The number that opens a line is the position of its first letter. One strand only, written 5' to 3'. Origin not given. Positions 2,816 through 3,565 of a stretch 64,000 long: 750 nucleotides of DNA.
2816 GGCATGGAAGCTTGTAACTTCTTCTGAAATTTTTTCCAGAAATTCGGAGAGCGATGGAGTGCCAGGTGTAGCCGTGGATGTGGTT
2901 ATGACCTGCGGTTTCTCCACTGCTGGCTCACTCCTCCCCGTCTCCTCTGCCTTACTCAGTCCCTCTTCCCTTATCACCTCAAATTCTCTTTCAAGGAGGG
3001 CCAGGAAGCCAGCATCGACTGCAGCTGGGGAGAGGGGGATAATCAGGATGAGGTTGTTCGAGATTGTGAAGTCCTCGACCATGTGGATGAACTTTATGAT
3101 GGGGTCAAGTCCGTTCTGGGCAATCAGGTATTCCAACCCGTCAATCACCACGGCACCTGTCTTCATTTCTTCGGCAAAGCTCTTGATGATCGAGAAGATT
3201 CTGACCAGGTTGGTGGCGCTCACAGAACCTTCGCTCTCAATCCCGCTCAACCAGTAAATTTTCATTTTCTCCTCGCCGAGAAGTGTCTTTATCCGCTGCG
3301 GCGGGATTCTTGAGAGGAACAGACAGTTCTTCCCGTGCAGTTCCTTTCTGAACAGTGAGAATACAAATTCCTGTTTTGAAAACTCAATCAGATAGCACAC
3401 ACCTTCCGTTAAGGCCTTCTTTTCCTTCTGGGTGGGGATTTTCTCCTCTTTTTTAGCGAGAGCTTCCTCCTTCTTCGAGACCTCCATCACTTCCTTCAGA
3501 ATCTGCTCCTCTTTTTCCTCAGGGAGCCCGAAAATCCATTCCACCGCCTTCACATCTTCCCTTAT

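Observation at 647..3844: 1065-aa STAND NTPase with wHTH + DUF835-like + NB-ARC-like + TPR architecture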

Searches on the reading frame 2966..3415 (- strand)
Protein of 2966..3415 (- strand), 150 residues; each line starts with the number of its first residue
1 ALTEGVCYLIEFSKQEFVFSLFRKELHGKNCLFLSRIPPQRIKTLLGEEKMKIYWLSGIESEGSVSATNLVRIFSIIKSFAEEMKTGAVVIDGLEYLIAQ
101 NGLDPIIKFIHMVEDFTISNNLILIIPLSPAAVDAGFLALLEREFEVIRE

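Call 68: find_homologous_proteins(query=A5, max_evalue=0.00001)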
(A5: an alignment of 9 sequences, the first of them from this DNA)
Query A5 (9 sequences) (150 aa, profile of the alignment): 138 proteins with E <= 0.00001 among 1982 candidates; the best 120 are listed.
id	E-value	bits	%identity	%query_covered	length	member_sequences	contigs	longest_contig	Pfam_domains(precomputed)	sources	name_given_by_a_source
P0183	2.2e-44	168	28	83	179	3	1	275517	PF05763.19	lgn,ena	-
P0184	2.3e-43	165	27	83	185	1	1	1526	PF05763.19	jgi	jgi:Protein of unknown function (DUF835)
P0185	3.3e-43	165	25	73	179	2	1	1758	PF05763.19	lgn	-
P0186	4.2e-43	164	27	75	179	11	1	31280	PF05763.19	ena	-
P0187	7.9e-43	163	27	83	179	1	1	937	PF05763.19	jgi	-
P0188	9.5e-43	163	29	83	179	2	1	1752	PF05763.19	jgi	jgi:hypothetical protein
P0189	1.1e-42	163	26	75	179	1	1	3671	PF05763.19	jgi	jgi:hypothetical protein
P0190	1.1e-42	163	27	83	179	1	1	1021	PF05763.19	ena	-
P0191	1.4e-42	162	27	83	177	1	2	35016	PF05763.19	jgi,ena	jgi:hypothetical protein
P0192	1.4e-42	162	29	89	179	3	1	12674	PF05763.19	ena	-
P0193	1.5e-42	162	28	83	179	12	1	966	PF05763.19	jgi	jgi:hypothetical protein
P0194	2.0e-42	162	29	75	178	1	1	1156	PF05763.19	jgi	jgi:hypothetical protein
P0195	2.4e-42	162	27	83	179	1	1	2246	PF05763.19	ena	-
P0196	3.4e-42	161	26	83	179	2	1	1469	PF05763.19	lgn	-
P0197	5.9e-42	160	24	76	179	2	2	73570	PF05763.19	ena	-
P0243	2.1e-29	120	40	98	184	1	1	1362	PF05763.19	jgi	jgi:hypothetical protein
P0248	1.2e-28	117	35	100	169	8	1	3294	PF05763.19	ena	-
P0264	1.0e-27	114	29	66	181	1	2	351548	PF05763.19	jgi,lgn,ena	-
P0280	1.7e-26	110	30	65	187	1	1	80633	PF05763.19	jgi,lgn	jgi:hypothetical protein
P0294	2.3e-25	107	35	83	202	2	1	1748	PF05763.19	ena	-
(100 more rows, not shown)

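Call 69: find_encoding_contigs(protein=P0264, flank=5000, max_places=1)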
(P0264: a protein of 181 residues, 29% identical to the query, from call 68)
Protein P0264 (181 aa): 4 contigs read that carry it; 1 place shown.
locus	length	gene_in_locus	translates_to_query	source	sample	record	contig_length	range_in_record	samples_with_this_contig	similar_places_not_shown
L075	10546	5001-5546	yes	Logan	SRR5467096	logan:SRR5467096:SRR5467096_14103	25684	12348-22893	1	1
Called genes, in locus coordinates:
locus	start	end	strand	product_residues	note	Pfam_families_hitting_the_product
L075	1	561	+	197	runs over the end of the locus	PF12802:MarR_2 (faint), PF13404:HTH_AsnC-type, PF13412:HTH_24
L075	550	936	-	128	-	PF01042:Ribonuc_L-PSP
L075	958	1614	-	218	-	PF00702:Hydrolase, PF12710:HAD, PF13419:HAD_2, PF13242:Hydrolase_like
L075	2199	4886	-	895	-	PF00931:NB-ARC (weak), PF01637:ATPase_2, PF05729:NACHT (faint), PF13191:AAA_16, PF13401:AAA_22, PF17874:TPR_MalT (weak), PF13424:TPR_12 (weak), PF13424:TPR_12, +5 more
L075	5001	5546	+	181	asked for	PF05763:DUF835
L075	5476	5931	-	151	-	PF05763:DUF835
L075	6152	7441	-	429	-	PF00291:PALP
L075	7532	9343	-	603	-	PF00317:Ribonuc_red_lgN, PF02867:Ribonuc_red_lgC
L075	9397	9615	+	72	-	PF12838:Fer4_7 (weak), PF13183:Fer4_8 (faint), PF25160:LdpA_Fe-S-bd (faint), PF13237:Fer4_10, PF13459:Fer4_15 (weak), PF14697:Fer4_21 (weak), PF13187:Fer4_9 (weak), PF00037:Fer4 (weak), +3 more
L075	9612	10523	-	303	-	PF01008:IF-2B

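Call 70: find_encoding_contigs(protein=P0280, flank=5000, max_places=1)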
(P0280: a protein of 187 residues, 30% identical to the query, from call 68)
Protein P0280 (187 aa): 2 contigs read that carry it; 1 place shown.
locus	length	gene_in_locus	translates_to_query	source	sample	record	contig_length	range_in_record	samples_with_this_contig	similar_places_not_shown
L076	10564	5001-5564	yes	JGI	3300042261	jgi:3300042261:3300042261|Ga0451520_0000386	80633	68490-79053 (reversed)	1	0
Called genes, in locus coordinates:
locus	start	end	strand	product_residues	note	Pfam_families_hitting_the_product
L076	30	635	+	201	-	PF01022:HTH_5 (weak), PF01047:MarR (weak), PF12802:MarR_2 (weak), PF13404:HTH_AsnC-type, PF13412:HTH_24, PF25212:HVO_A0114 (weak), PF24273:TRASH_HVO_1752_C (weak)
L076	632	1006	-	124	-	PF01042:Ribonuc_L-PSP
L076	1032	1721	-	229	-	PF00702:Hydrolase, PF12710:HAD, PF13419:HAD_2, PF13242:Hydrolase_like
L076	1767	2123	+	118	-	-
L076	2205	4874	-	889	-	PF01637:ATPase_2, PF05729:NACHT (weak), PF13191:AAA_16, PF13401:AAA_22 (weak), PF17874:TPR_MalT (faint), PF07719:TPR_2 (faint), PF00515:TPR_1 (faint), PF13424:TPR_12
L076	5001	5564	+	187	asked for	PF05763:DUF835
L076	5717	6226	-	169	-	PF05763:DUF835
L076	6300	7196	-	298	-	PF01112:Asparaginase_2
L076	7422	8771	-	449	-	PF00291:PALP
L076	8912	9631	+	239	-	PF00005:ABC_tran, PF02463:SMC_N (faint), PF03215:Rad17 (weak), PF13304:AAA_21 (faint)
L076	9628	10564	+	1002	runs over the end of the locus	PF12704:MacB_PCD, PF02687:FtsX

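Call 71: find_encoding_contigs(protein=P0248, flank=5000, max_places=1)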
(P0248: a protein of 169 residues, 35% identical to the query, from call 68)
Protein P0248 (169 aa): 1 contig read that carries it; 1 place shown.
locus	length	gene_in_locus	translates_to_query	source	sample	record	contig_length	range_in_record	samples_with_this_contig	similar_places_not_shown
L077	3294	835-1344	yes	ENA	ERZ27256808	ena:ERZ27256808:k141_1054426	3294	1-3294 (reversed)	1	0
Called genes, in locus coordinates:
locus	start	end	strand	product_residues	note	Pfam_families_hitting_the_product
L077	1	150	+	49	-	?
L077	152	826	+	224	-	PF03796:DnaB_C (weak), PF06745:ATPase, PF13481:AAA_25 (faint), PF23442:DUF7125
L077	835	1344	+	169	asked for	PF05763:DUF835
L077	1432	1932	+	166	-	PF02572:CobA_CobO_BtuR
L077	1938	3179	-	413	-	-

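Call 74: search_protein_families(library=pfam, proteins=[L077:152-826:+, L077:1938-3179:-], max_evalue=0.0001)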
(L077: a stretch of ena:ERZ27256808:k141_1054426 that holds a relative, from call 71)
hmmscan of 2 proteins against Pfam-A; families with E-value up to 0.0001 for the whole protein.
L077:152-826:+ (224 aa): 3 families
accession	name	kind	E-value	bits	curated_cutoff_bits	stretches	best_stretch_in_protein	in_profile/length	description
PF06745.19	ATPase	-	3.4e-48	164.5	26.6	1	6-220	3-227/231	KaiC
PF03796.21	DnaB_C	-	1.9e-05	24.6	27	1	5-90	3-88/255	DnaB-like helicase C terminal domain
PF13481.12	AAA_25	-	2.4e-05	24.5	27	0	19-47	30-58/195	AAA domain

L077:1938-3179:- (413 aa): 0 families

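Call 75: search_solved_structures(query=A5, max_evalue=10)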
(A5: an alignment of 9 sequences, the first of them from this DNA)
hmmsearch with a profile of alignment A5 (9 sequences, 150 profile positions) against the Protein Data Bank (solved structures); distinct sequences matched with E-value up to 10: 7.
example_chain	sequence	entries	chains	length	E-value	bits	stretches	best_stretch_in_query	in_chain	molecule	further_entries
4yds_A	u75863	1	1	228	0.026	17.1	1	72-147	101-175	Flagella-related protein H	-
5jen_A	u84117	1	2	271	0.036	16.6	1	14-63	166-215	Anti-sigma-V factor RsiV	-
1x8s_A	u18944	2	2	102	0.42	13.1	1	98-132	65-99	CG5884-PA | Par-6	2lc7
5i7z_A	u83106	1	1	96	0.44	13.1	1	98-132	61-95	LD29223p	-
1rzx_A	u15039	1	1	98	0.46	13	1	98-132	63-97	CG5884-PA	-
1ry4_A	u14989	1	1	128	0.69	12.4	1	98-132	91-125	CG5884-PA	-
2lc6_A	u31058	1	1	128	0.72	12.4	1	98-132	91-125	Par-6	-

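Call 85: find_encoding_contigs(protein=P0243, flank=5000, max_places=2)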
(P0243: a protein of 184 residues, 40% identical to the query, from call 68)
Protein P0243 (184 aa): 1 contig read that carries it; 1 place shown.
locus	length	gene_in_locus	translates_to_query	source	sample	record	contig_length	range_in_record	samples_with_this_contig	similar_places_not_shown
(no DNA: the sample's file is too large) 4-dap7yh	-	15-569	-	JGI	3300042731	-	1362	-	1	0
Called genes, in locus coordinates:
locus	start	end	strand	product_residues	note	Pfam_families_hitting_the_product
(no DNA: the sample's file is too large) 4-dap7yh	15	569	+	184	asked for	PF05763:DUF835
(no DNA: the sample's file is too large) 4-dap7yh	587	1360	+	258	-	?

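Call 86: find_encoding_contigs(protein=P0294, flank=5000, max_places=2)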
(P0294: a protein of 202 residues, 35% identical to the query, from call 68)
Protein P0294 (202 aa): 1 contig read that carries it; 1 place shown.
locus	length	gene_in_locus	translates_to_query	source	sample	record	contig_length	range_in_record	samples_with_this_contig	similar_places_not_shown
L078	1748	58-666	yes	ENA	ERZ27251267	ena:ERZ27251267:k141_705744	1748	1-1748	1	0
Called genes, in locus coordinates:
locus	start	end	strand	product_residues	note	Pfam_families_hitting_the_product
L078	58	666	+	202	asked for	PF05763:DUF835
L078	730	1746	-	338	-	?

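Call 87: search_protein_families(library=pfam, proteins=[L078:730-1746:-, P0243, P0248, P0294], max_evalue=0.001)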
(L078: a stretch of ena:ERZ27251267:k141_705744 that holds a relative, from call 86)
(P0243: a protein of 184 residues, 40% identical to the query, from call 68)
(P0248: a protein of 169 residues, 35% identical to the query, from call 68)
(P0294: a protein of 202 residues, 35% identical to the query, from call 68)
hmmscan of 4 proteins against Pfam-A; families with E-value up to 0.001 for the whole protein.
L078:730-1746:- (338 aa): 0 families

P0243 (184 aa): 2 families
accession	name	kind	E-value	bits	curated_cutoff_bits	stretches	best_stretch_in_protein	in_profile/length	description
PF05763.18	DUF835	-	2.1e-27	96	33.1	1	38-176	3-136/136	Protein of unknown function (DUF835)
PF24336.1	DUF7504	-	0.00033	21.6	27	1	100-179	92-176/179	Family of unknown function (DUF7504)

P0248 (169 aa): 1 family
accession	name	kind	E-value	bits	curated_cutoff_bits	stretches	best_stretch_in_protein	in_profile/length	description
PF05763.18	DUF835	-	1.9e-29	102.6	33.1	1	29-156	12-136/136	Protein of unknown function (DUF835)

P0294 (202 aa): 2 families
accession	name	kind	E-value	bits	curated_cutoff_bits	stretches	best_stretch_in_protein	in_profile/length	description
PF05763.18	DUF835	-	6.7e-29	100.9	33.1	1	63-196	3-136/136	Protein of unknown function (DUF835)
PF24336.1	DUF7504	-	0.00021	22.3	27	1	116-197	85-174/179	Family of unknown function (DUF7504)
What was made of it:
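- Tried and rejected: Contexts of P0243 and P0294 sat on contigs too short to be informative (calls 85-87).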

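Call 90: find_related_loci(query=A7, collection=metagenome_contigs, flank=6000)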
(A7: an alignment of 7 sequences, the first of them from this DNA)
Query A7 (150 aa) in metagenome_contigs; peptide patterns used: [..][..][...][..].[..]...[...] (x = any residue, [..] = any of these).
600 stretches matched a pattern (row limit reached: there are more); 511 encode a relative of the query (tblastn E <= 1e-3); the best 80 are kept; 80 distinct loci.
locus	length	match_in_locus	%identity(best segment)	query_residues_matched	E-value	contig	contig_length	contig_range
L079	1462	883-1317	36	1-146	6e-29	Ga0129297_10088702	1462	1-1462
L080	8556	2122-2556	36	1-146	4e-27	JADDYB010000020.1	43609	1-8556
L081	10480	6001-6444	34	2-148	3e-26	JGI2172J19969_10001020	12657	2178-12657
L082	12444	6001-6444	34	2-148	3e-26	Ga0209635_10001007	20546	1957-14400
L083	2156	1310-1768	38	2-148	1e-25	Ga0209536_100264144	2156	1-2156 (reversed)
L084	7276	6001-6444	34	2-147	3e-25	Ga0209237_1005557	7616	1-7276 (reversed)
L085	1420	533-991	39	2-148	2e-25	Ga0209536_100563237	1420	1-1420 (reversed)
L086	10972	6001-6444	34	2-147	2e-25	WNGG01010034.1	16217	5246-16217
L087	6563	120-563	34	2-147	2e-25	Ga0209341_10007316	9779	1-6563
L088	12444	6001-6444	34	2-147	2e-25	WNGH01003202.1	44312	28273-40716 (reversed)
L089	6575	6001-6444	36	5-150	3e-25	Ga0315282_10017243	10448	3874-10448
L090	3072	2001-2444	34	2-147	4e-25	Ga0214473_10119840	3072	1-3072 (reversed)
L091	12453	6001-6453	34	2-150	2e-24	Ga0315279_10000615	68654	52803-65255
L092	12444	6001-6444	34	2-147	2e-24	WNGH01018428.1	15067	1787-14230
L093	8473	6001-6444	34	2-147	3e-24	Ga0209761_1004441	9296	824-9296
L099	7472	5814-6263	33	5-149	2e-23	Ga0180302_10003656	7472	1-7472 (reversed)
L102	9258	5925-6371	32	2-149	4e-23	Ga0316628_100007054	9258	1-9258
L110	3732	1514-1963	33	2-150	2e-22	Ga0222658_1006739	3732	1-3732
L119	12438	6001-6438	32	5-149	1e-21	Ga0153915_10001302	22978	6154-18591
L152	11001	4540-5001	34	1-150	3e-20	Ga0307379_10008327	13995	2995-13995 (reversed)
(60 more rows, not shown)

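Call 92: search_protein_families(library=pfam, proteins=[L119:5596-6447:+, L119:6451-7194:+, L119:7193-8434:-, L152:3815-4507:+, L152:4519-5025:+, L152:5625-6863:-, L102:7126-8406:-, L099:5205-6266:+, L110:1963-3102:+, L089:3386-4873:-], max_evalue=0.001)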
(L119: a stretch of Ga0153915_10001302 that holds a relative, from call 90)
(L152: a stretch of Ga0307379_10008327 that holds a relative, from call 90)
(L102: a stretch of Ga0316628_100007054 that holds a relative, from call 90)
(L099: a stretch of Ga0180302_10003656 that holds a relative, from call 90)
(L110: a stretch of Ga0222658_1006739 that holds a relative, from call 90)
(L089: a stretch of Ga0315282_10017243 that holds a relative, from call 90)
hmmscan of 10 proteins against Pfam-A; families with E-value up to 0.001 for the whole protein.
L119:5596-6447:+ (284 aa): 1 family
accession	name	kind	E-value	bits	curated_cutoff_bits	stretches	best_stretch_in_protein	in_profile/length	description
PF05763.18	DUF835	-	6.1e-27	94.5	33.1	1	146-276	5-135/136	Protein of unknown function (DUF835)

L119:6451-7194:+ (248 aa): 3 families
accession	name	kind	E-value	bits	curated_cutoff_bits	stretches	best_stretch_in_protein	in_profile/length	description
PF06745.19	ATPase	-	5.5e-37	127.8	26.6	1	15-245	2-227/231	KaiC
PF13481.12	AAA_25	-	1.1e-06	28.8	27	1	25-148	26-152/195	AAA domain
PF03796.21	DnaB_C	-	0.00019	21.4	27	1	18-111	6-101/255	DnaB-like helicase C terminal domain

L119:7193-8434:- (414 aa): 10 families
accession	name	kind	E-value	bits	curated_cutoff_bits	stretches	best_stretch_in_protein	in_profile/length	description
PF01637.24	ATPase_2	-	5.3e-10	39.9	33.2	1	184-378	1-222/225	ATPase domain predominantly from Archaea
PF13545.12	HTH_Crp_2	-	1e-08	35.4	27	1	28-80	5-55/70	Crp-like helix-turn-helix domain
PF00931.28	NB-ARC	-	5.5e-08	32.8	23.5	1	190-325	4-137/248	NB-ARC domain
PF13401.12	AAA_22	-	1.5e-06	29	27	1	203-294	5-93/130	AAA domain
PF13191.12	AAA_16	-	3.1e-06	28.2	32.6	1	184-259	2-83/167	AAA ATPase domain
PF05729.18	NACHT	-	3.7e-05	24.1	26.7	1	206-354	3-158/167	NACHT domain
PF13173.12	AAA_14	-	0.00017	22.1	27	1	204-249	3-48/129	AAA domain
PF25201.1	nSTAND6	-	0.00026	21.5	27.7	0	185-257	2-73/148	Novel STAND NTPase 6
PF13245.12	AAA_19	-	0.00034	21.2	25.1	1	203-313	11-115/134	AAA domain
PF01047.28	MarR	-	0.00054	20.2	24.6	0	48-79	17-48/59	MarR family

L152:3815-4507:+ (231 aa): 6 families
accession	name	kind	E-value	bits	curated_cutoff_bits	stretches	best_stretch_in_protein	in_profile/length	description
PF06745.19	ATPase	-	3.9e-48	164.3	26.6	1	13-227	3-227/231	KaiC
PF03796.21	DnaB_C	-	2.1e-05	24.5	27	1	12-97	3-88/255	DnaB-like helicase C terminal domain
PF13481.12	AAA_25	-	2.5e-05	24.4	27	0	26-54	30-58/195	AAA domain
PF07088.17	GvpD_P-loop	-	0.00013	22.3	24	0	30-142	11-127/189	GvpD gas vesicle protein, P-loop domain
PF13191.12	AAA_16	-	0.0003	21.8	32.6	1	29-73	24-70/167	AAA ATPase domain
PF20720.3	nSTAND3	-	0.00065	19.9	27.2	0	31-84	19-72/155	Novel STAND NTPase 3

L152:4519-5025:+ (169 aa): 1 family
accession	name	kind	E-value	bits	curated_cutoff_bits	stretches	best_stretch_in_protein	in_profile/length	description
PF05763.18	DUF835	-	3.2e-29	101.9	33.1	1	29-156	12-136/136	Protein of unknown function (DUF835)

L152:5625-6863:- (413 aa): 1 family
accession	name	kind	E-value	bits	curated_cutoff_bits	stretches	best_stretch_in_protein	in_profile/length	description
PF13545.12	HTH_Crp_2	-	0.00095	19.5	27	0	48-109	5-63/70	Crp-like helix-turn-helix domain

L102:7126-8406:- (427 aa): 4 families
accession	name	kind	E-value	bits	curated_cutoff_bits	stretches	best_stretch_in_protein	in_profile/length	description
PF13191.12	AAA_16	-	1.2e-09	39.4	32.6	1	193-350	1-151/167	AAA ATPase domain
PF13545.12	HTH_Crp_2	-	2.5e-08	34.2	27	1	38-91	5-54/70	Crp-like helix-turn-helix domain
PF13401.12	AAA_22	-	3.7e-06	27.7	27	1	213-307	5-93/130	AAA domain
PF01637.24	ATPase_2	-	4.3e-05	23.9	33.2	1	194-241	1-48/225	ATPase domain predominantly from Archaea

L099:5205-6266:+ (354 aa): 1 family
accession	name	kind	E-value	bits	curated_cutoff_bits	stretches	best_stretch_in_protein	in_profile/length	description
PF05763.18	DUF835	-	1.9e-31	109.1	33.1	1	214-349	5-136/136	Protein of unknown function (DUF835)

L110:1963-3102:+ (380 aa): 2 families
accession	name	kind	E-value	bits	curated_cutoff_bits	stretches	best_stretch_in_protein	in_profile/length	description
PF05763.18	DUF835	-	1.1e-33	116.4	33.1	1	238-377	3-136/136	Protein of unknown function (DUF835)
PF24336.1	DUF7504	-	0.00074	20.5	27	0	288-374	81-170/179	Family of unknown function (DUF7504)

L089:3386-4873:- (496 aa): 7 families
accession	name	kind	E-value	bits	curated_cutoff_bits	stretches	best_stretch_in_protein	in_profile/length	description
PF05763.18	DUF835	-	2.3e-35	121.8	33.1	1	344-476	5-135/136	Protein of unknown function (DUF835)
PF13426.13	PAS_9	-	3.1e-14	53.5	27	1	173-273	2-103/103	PAS domain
PF00989.32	PAS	-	1.3e-13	51.4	22.6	1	164-271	3-113/113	PAS fold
PF08448.16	PAS_4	-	3.4e-07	30.9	23.1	1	170-275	3-109/110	PAS fold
PF08447.18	PAS_3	-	4.2e-07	30.6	25.6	1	185-261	2-82/89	PAS fold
PF13188.13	PAS_8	-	7.6e-07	29.3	21.8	1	165-212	4-52/65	PAS domain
PF14361.12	RsbRD_N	-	0.00066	20.8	24.3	0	15-97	1-87/104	RsbT co-antagonist protein rsbRD N-terminal domain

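Call 108: list_cluster_members(proteins=[L119:7193-8434:-, L102:7126-8406:-, L152:5625-6863:-, P0077, P0099, P0054])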
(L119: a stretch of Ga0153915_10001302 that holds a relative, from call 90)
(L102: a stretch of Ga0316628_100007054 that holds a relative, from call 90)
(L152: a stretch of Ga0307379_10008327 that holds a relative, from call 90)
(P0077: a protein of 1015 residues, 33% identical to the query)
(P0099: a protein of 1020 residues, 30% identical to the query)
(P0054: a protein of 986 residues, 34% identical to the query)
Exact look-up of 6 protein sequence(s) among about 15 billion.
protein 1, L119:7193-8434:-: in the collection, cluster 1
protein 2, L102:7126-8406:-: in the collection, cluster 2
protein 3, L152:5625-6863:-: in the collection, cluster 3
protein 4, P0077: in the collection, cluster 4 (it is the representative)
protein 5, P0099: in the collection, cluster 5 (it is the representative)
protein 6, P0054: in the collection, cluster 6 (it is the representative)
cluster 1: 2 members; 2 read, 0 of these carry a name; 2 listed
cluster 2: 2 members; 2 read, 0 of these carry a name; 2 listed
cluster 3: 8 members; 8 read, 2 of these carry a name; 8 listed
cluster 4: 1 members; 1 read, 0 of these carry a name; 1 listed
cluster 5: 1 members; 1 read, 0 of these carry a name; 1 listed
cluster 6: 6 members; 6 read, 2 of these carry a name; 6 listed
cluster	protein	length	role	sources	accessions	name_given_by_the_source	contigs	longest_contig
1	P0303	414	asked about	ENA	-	-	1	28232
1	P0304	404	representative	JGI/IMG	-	-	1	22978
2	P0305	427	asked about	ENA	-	-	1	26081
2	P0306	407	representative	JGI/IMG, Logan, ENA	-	-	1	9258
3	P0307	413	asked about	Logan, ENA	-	-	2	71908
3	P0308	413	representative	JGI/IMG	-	-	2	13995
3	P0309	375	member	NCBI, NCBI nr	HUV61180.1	MAG TPA: hypothetical protein VMW71_03320 [Thermoplasmata archaeon] | hypothetical protein [Thermoplasmata archaeon]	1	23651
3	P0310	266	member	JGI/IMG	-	hypothetical protein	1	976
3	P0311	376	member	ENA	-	-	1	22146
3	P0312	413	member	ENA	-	-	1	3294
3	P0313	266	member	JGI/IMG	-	-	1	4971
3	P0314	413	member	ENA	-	-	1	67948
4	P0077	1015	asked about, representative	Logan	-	-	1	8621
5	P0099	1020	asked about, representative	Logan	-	-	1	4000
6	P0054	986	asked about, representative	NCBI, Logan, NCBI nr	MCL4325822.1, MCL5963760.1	MAG: DUF835 domain-containing protein [Candidatus Thermoplasmatota archaeon] | DUF835 domain-containing protein [Candidatus Thermoplasmatota archaeon]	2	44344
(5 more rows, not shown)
